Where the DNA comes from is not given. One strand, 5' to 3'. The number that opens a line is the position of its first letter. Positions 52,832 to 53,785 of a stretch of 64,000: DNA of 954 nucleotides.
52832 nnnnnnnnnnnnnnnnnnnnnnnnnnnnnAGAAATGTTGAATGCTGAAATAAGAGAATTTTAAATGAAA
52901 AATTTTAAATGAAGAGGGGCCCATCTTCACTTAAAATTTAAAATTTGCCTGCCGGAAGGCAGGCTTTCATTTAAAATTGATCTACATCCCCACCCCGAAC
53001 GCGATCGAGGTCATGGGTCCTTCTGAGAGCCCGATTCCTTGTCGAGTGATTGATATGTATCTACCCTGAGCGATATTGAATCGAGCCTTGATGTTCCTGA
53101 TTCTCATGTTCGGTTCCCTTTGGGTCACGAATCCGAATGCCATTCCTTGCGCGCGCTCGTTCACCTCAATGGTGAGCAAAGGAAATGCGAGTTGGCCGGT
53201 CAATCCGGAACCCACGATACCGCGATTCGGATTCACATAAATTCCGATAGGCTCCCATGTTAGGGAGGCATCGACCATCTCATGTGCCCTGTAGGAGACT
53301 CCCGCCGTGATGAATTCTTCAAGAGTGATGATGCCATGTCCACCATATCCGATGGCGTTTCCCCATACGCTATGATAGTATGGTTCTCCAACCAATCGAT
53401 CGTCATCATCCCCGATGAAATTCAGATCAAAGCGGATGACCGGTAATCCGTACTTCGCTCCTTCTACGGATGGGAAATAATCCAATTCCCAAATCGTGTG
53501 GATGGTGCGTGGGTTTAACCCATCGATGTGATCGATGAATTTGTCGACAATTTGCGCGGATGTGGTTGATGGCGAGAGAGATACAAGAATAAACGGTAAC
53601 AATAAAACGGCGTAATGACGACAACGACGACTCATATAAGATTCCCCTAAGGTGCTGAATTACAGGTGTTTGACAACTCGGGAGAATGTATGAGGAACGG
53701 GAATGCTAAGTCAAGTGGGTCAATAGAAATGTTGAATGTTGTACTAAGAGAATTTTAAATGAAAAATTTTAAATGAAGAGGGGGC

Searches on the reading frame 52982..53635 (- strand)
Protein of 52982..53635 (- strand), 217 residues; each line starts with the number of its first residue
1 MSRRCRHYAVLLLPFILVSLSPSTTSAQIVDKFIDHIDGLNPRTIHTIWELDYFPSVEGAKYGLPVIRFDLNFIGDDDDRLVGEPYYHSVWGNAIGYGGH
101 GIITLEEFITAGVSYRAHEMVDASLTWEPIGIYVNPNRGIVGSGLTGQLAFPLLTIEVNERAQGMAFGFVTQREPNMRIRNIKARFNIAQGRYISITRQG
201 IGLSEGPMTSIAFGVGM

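Call 63: find_encoding_contigs(protein=window:52985-53635:-, flank=10000, max_places=8)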
Protein window:52985-53635:- (217 aa): no gene with exactly this product is on record in the collection.

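Call 81: search_protein_families(library=pfam, proteins=[window:52982-53635:-], max_evalue=0.00001)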
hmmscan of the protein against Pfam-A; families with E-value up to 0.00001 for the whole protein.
window:52982-53635:- (217 aa): 0 families
